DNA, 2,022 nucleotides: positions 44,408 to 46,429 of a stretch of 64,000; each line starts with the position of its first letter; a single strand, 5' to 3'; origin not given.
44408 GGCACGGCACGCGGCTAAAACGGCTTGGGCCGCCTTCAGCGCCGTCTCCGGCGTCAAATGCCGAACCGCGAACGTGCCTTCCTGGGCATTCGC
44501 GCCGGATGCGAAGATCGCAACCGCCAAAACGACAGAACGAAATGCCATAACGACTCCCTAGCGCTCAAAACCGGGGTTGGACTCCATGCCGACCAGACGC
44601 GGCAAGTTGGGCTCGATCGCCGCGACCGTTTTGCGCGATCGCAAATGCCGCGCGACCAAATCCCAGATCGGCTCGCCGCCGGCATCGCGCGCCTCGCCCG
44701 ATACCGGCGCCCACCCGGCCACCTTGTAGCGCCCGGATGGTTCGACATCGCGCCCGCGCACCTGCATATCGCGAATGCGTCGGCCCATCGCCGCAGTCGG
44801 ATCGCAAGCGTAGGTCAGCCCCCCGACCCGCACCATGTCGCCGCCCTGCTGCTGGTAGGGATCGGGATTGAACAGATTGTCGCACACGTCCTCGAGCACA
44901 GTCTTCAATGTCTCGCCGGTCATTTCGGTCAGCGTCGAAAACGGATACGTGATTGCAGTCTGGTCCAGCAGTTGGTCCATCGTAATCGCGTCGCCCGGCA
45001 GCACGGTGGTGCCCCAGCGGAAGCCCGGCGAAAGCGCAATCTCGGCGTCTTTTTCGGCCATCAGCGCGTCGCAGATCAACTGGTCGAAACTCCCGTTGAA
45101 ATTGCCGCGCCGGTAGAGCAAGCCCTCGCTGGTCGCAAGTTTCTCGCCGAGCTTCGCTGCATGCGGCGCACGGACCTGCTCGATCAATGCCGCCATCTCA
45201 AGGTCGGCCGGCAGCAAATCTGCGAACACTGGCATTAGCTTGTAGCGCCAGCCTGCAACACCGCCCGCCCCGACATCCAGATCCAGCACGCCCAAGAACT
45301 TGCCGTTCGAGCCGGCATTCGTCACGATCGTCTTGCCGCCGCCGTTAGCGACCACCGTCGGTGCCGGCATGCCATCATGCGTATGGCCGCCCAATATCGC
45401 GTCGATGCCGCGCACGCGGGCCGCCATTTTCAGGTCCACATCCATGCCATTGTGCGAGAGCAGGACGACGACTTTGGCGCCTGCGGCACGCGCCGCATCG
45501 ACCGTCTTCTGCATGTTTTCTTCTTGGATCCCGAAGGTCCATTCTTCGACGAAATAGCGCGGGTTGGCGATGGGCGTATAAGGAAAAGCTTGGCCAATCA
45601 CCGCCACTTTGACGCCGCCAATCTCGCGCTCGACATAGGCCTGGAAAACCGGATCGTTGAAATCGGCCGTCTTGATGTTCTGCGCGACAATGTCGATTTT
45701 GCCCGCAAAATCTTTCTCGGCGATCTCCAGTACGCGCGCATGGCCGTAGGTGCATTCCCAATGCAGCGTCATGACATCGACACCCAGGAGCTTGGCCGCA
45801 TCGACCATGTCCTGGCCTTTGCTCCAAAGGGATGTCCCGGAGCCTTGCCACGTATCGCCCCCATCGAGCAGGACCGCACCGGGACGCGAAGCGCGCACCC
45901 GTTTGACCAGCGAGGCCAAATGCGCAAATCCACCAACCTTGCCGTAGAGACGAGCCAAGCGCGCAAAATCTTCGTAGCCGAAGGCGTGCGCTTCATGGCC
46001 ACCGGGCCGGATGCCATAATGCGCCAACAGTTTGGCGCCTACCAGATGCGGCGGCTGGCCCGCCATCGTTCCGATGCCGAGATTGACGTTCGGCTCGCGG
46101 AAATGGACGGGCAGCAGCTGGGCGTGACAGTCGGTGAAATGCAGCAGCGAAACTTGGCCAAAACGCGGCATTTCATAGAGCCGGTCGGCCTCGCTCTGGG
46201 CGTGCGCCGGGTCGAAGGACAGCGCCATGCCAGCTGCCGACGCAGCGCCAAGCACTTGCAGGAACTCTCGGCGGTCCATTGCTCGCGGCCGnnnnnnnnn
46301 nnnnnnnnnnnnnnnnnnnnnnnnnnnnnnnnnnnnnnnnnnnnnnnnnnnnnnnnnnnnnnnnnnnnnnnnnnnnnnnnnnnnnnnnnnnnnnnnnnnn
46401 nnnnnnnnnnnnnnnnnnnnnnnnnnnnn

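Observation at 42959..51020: Sox thiosulfate-oxidation cluster in the order soxC-D-Y-Z-A-X-B with convergent soxW/soxV-like genes and no soxRS in view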

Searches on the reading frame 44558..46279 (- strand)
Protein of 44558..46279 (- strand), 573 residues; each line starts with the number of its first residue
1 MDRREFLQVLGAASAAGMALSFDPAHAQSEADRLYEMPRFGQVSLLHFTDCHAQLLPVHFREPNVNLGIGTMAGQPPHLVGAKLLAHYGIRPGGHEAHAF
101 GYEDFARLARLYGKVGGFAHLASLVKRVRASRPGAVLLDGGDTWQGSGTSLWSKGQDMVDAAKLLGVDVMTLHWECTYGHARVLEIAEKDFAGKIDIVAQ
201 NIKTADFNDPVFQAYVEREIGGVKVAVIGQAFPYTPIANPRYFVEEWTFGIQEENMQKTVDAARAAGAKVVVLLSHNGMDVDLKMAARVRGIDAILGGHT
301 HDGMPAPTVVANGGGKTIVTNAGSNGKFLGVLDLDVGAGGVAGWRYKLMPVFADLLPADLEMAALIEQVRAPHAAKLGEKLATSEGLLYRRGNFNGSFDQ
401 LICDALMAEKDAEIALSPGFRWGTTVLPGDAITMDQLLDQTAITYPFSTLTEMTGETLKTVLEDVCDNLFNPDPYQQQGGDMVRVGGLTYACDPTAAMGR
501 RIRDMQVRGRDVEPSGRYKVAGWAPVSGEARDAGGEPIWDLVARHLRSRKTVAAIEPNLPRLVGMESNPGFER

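Call 3: search_protein_families(library=ncbifam, proteins=[window:44558-46279:-])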
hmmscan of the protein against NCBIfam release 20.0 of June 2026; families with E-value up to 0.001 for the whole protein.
window:44558-46279:- (573 aa): 12 families
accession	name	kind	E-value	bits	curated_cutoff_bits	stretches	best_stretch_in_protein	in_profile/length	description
TIGR04486.1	thiosulf_SoxB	equivalog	7.5e-258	856.3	550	1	2-564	1-555/556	thiosulfohydrolase SoxB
NF006934.0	PRK09419.1-1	subfamily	1.3e-20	72.7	1646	1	112-521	646-1052/1174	multifunctional 2',3'-cyclic-nucleotide 2'-phosphodiesterase/3'-nucleotidase/5'-nucleotidase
NF006937.0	PRK09419.1-4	equivalog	1.5e-14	52.4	2554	1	201-510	777-1086/1411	multifunctional 2',3'-cyclic-nucleotide 2'-phosphodiesterase/3'-nucleotidase/5'-nucleotidase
NF041198.1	UshA_like_PCGU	equivalog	2.2e-13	49.7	275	1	115-337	46-268/519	UshA-like (seleno)protein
NF006935.0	PRK09419.1-2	equivalog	3e-10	38.4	2801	1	257-341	852-936/1445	multifunctional 2',3'-cyclic-nucleotide 2'-phosphodiesterase/3'-nucleotidase/5'-nucleotidase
NF007109.1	PRK09558.1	equivalog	9.6e-10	37.8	600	1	126-351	70-320/550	bifunctional UDP-sugar hydrolase/5'-nucleotidase UshA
TIGR01390.1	CycNucDiestase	equivalog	1.9e-08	33.3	883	1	117-312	30-256/626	2',3'-cyclic-nucleotide 2'-phosphodiesterase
NF006938.0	PRK09420.1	equivalog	5.8e-08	31.6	486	1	117-308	52-267/648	bifunctional 2',3'-cyclic-nucleotide 2'-phosphodiesterase/3'-nucleotidase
NF008871.0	PRK11907.1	equivalog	9.2e-07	27.3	1266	1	117-336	143-399/814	bifunctional 2',3'-cyclic-nucleotide 2'-phosphodiesterase/3'-nucleotidase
TIGR01530.1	nadN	equivalog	2.1e-06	26.6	436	1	111-301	27-216/550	NAD nucleotidase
NF040549.1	Nt5e_LPXTG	exception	1.3e-05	23.7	1050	1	114-249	116-250/731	cell surface ecto-5'-nucleotidase Nt5e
NF006936.0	PRK09419.1-3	equivalog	4.4e-05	21.3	2542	1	119-439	735-1074/1212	multifunctional 2',3'-cyclic-nucleotide 2'-phosphodiesterase/3'-nucleotidase/5'-nucleotidase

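Call 4: search_protein_families(library=pfam, proteins=[window:44558-46279:-])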
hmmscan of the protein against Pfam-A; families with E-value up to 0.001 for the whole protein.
window:44558-46279:- (573 aa): 1 family
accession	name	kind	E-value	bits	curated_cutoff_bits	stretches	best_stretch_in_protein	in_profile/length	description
PF02872.23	5_nucleotid_C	-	2.9e-16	60.4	23.6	1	397-523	23-143/158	5'-nucleotidase, C-terminal domain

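Call 5: find_encoding_contigs(protein=window:44558-46279:-, flank=10000, max_places=6)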
Protein window:44558-46279:- (573 aa): 3 contigs read that carry it; 2 places shown.
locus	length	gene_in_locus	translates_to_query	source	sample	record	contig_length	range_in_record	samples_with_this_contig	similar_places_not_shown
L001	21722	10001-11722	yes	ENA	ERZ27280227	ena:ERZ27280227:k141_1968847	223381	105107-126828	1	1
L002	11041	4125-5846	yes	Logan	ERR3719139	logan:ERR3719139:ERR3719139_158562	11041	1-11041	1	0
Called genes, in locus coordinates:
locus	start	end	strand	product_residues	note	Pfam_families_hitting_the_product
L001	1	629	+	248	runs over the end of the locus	-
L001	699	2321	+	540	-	PF03193:RsgA_GTPase (faint), PF13476:AAA_23 (faint), PF13555:AAA_29 (faint), PF00005:ABC_tran, PF02463:SMC_N (faint), PF13304:AAA_21 (faint), PF12848:ABC_tran_Xtn, PF00005:ABC_tran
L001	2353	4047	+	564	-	PF01019:G_glu_transpept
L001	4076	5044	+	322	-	PF00389:2-Hacid_dh, PF02826:2-Hacid_dh_C, PF00670:AdoHcyase_NAD (weak)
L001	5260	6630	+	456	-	PF00174:Oxidored_molyb, PF03404:Mo-co_dimer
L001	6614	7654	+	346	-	PF00034:Cytochrom_C (weak), PF13442:Cytochrome_CBB3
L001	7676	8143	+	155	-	PF13501:SoxY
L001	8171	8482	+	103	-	PF08770:SoxZ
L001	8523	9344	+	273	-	PF21342:SoxA-TsdA_cyt-c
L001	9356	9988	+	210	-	-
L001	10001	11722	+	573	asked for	PF02872:5_nucleotid_C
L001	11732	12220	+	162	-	PF03928:HbpS-like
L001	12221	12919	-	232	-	PF02683:DsbD_TM, PF13386:DsbD_2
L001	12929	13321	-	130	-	PF00085:Thioredoxin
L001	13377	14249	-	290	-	PF03446:NAD_binding_2, PF03807:F420_oxidored (weak), PF14833:NAD_binding_11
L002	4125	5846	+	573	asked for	PF02872:5_nucleotid_C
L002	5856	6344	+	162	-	PF03928:HbpS-like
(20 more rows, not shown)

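Call 7: find_related_loci(query=window:44558-46279:-, collection=genome_contigs, flank=10000)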
Query window:44558-46279:- (573 aa) in genome_contigs; peptide patterns used: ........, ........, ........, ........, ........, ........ (x = any residue, [..] = any of these).
599 stretches matched a pattern (row limit reached: there are more); 573 encode a relative of the query (tblastn E <= 1e-3); the best 80 are kept; 80 distinct loci.
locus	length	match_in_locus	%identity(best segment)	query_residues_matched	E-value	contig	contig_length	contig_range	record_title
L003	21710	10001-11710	74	1-570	0e+0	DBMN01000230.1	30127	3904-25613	MAG TPA_asm: Rhizobiales bacterium UBA697 UBA697_contig_941, whole genome shotgun sequence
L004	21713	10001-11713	76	1-571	0e+0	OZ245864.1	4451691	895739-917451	MAG: Tagaea sp. isolate b89f3a61-f39d-4744-9122-d78dad599a90 genome assembly, chromosome: 1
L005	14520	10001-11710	72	1-571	0e+0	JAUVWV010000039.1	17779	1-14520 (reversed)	MAG: Thauera sp. isolate CSMAG_1199 CSMAG_1199_k127_5535076_length_17779_cov_20.0079, whole genome shotgun sequence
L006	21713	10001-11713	72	1-571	0e+0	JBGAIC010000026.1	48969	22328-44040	MAG: Casimicrobiaceae bacterium isolate MAG_MBR_H125.51 MBRH125-51_opera_contig_2151, whole genome shotgun sequence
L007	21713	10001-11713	71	1-571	0e+0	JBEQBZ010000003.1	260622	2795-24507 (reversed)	MAG: Methyloversatilis sp. isolate 05_S201.rosella_refine.71_0 NODE_9_length_260622_cov_6.850473:0-260622, whole genome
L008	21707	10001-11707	70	1-570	0e+0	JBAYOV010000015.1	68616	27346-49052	MAG: Rhodocyclaceae bacterium isolate SO_2016_LW2_122 scaffold00584_LW138R_2016, whole genome shotgun sequence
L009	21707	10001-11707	71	1-570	0e+0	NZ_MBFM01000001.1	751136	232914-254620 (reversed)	Thauera phenolivorans strain ZV1C Scaffold1, whole genome shotgun sequence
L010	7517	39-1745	71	1-570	0e+0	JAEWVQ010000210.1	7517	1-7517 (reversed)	MAG: Proteobacteria bacterium isolate OH_SDB_69 k127_679055, whole genome shotgun sequence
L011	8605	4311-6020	70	1-571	0e+0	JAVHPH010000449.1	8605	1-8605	MAG: Azonexus sp. isolate WB02no9_61_24 NODE_8227_length_8605_cov_15.901988, whole genome shotgun sequence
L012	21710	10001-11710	70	1-571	0e+0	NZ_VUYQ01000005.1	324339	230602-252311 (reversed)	Dechloromonas sp. CZR5 R5_scaffold5, whole genome shotgun sequence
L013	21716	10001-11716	71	1-571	0e+0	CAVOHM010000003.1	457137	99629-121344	MAG: uncultured beta proteobacterium isolate MFD09964.bin.2.42 genome assembly, contig: contig_15466, whole genome shotg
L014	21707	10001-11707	70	1-570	0e+0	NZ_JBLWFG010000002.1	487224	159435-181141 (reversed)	Thauera sp. WH-2 2, whole genome shotgun sequence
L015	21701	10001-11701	69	1-571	0e+0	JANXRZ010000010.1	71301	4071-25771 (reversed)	MAG: Proteobacteria bacterium isolate 336R_metabat_400 336R_k141_298195, whole genome shotgun sequence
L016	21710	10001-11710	69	1-571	0e+0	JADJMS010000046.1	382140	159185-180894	MAG: Candidatus Dechloromonas phosphorivorans isolate EsbW_18-Q3-R4-48_BATAC.463 tig00251225-10-3818370, whole genome sh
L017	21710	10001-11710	69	1-571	0e+0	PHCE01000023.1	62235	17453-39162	MAG: Betaproteobacteria bacterium HGW-Betaproteobacteria-7 bjp_ig2103_scaffold_284, whole genome shotgun sequence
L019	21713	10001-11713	74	1-571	0e+0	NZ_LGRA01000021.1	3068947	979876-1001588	Azospirillum sp. TSO35-2 Contig01, whole genome shotgun sequence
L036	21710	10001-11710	67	1-570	0e+0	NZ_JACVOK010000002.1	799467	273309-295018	Polynucleobacter sp. 73C-SIWE NODE_2_length_799467_cov_134.223228, whole genome shotgun sequence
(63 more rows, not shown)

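Call 20: search_dna_similar(query=window:44558-46279:-, collection=plasmids, mode=protein, max_rows=25)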
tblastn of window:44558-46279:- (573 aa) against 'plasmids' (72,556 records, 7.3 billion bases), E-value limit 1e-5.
Records with a match: 109; places in all: 129; records where one place covers at least 80% of the query: 21.
Best place of each record, by identity: <60% 109.
By first word of the organism name: Deinococcus 11; Paracoccus 7; Vibrio 7; Natrinema 5; Azospirillum 4; Salmonella 4; Sinorhizobium 4; Salinivibrio 4; Bradyrhizobium 2; Methylosinus 2; and 48 more.
By predicted mobility (MOB-suite, as given by PLSDB): non-mobilizable 92; mobilizable 9; conjugative 8.
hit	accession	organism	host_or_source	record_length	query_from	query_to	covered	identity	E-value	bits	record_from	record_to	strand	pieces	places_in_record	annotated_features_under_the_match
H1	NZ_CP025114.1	Bradyrhizobium sp. SK17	whole organism,agricultural soil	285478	34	573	94%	54.9%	0e+0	573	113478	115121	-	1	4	soxB: thiosulfohydrolase SoxB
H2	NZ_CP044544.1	Bradyrhizobium betae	Beta vulgaris,Cell culture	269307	34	573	94%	54.9%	0e+0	573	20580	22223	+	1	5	soxB: thiosulfohydrolase SoxB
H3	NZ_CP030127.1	Indioceanicola profundi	sediment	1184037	1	564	98%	52.0%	1e-165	529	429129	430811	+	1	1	none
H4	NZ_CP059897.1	Ciceribacter thiooxidans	mixed culture,soil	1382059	1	568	99%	51.3%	4e-175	556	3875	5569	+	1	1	none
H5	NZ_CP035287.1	Paracoccus versutus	whole organism,soil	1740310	1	558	97%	52.2%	2e-175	558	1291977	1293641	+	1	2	none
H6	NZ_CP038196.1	Paracoccus versutus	single cell,soil adjacent to the roots ...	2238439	1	558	97%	52.2%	2e-175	558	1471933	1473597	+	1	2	none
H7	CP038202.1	Paracoccus ferrooxidans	single cell,bioreactor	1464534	1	558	97%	52.2%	3e-175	557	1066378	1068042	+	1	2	soxB: thiosulfohydrolase SoxB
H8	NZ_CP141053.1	Paracoccus denitrificans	-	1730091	1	558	97%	52.2%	7e-175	556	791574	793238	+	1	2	none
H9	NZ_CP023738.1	Methylosinus trichosporium OB3b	isolate,soil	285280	1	552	96%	52.8%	2e-167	535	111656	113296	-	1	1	soxB: thiosulfohydrolase SoxB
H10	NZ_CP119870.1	Methylosinus trichosporium OB3b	Whole Organism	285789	1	552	96%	52.8%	2e-167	535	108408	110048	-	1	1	soxB: thiosulfohydrolase SoxB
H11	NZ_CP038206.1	Paracoccus pantotrophus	single cell,soil associated with ...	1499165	1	558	97%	52.0%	7e-175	556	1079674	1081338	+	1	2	none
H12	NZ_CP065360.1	Ruegeria sp. SCSIO 43209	Galaxea fascicularis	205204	1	564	98%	50.5%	2e-166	531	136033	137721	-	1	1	soxB: thiosulfohydrolase SoxB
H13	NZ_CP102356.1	Paracoccus sp. SMMA_5_TC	pure culture,Lotus pond, a sulfur-borax ...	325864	3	554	96%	51.3%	4e-167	533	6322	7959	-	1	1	soxB: thiosulfohydrolase SoxB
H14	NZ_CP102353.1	Paracoccus sp. SMMA_5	pure culture,Lotus pond, a sulfur-borax ...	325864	3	554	96%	51.3%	4e-167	533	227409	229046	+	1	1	soxB: thiosulfohydrolase SoxB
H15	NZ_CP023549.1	Rhodobacter sp. CZR27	cell culture,paddy soil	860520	1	558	97%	50.6%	2e-166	531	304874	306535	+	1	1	soxB: thiosulfohydrolase SoxB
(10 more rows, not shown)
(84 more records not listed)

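Call 23: get_annotated_region(hit=H7, flank=9000)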
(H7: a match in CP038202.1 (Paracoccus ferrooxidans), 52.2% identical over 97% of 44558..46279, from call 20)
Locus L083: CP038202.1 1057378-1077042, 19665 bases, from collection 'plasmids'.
description: Paracoccus ferrooxidans strain NCCB 100066 plasmid pFER4, complete sequence
organism: Paracoccus ferrooxidans (NCBI taxid 327104)
taxonomy: Bacteria; Pseudomonadota; Alphaproteobacteria; Rhodobacterales; Paracoccaceae; Paracoccus; Paracoccus ferrooxidans
host: -; source: single cell,bioreactor; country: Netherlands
typing (MOB-suite, as given by PLSDB): non-mobilizable; replicon rep_cluster_746; mating-pair formation MPF_T
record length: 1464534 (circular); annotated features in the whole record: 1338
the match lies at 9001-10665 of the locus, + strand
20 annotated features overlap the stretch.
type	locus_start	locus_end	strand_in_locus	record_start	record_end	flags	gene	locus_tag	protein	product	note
CDS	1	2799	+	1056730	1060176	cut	-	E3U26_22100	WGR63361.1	pyruvate carboxylase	-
CDS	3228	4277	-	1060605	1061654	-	-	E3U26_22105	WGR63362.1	YeeE/YedE family protein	-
CDS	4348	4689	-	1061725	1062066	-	-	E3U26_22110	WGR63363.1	transcriptional regulator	-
CDS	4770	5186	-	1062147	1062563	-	-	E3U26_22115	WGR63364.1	thioredoxin family protein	-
CDS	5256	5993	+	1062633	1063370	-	-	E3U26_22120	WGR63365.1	cytochrome c biogenesis protein CcdA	-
CDS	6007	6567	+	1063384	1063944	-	-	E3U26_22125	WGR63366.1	thioredoxin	-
CDS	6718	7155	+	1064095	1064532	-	soxX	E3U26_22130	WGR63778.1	sulfur oxidation c-type cytochrome SoxX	-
CDS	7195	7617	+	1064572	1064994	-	soxY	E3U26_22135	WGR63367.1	thiosulfate oxidation carrier protein SoxY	-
CDS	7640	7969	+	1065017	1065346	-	soxZ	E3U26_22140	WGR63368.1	thiosulfate oxidation carrier complex protein SoxZ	-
CDS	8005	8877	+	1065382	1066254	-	soxA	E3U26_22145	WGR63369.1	sulfur oxidation c-type cytochrome SoxA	-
CDS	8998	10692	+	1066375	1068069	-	soxB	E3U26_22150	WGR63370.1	thiosulfohydrolase SoxB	-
CDS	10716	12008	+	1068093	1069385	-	soxC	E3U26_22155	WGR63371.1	sulfite dehydrogenase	-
CDS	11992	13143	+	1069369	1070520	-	-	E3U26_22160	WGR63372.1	c-type cytochrome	-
CDS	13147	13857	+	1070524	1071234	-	-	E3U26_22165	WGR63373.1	c-type cytochrome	-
CDS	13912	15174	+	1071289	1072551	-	-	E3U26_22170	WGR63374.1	NAD(P)/FAD-dependent oxidoreductase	-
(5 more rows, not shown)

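Call 24: get_annotated_region(hit=H1, flank=9000)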
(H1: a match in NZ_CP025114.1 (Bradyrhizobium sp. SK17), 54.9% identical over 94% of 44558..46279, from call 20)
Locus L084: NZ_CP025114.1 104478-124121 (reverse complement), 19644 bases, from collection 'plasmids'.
description: Bradyrhizobium sp. SK17 strain CBNU plasmid unnamed, complete sequence
organism: Bradyrhizobium sp. SK17 (NCBI taxid 2057741)
taxonomy: Bacteria; Pseudomonadota; Alphaproteobacteria; Hyphomicrobiales; Nitrobacteraceae; Bradyrhizobium; Bradyrhizobium sp. SK17
host: -; source: whole organism,agricultural soil; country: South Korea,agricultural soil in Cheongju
typing (MOB-suite, as given by PLSDB): conjugative; relaxase MOBP; mating-pair formation MPF_T
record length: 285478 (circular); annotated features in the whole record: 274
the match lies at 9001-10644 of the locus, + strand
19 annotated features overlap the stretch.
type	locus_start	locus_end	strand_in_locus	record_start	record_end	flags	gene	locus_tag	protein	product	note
CDS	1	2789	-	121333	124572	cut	-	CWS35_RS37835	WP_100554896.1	CusA/CzcA family heavy metal efflux RND transporter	-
CDS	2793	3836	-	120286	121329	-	-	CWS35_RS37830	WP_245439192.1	efflux RND transporter periplasmic adaptor subunit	GO:0006810 - transport [Evidence IEA]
CDS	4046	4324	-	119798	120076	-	-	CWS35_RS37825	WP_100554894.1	metal-sensing transcriptional repressor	-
CDS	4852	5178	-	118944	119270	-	-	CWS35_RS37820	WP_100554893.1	YnfA family protein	-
CDS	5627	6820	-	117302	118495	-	-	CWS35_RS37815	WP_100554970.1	multicopper oxidase domain-containing protein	-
CDS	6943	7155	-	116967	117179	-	-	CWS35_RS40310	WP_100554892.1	hypothetical protein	-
CDS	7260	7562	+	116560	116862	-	-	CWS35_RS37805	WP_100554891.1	PadR family transcriptional regulator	-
CDS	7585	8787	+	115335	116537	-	chrA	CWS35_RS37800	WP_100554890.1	chromate efflux transporter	GO:0015703 - chromate transport [Evidence IEA]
CDS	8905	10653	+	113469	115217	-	soxB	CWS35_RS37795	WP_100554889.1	thiosulfohydrolase SoxB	-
CDS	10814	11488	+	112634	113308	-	-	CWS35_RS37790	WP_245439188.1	acyltransferase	-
CDS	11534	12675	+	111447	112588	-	-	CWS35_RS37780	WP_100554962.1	IS3 family transposase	-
CDS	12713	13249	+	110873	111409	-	-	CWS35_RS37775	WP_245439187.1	DUF1109 domain-containing protein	-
CDS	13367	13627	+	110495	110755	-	-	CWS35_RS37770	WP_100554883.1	hypothetical protein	-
CDS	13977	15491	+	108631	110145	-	-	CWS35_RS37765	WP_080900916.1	AAA family ATPase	-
CDS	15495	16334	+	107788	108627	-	-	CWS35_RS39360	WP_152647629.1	hypothetical protein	-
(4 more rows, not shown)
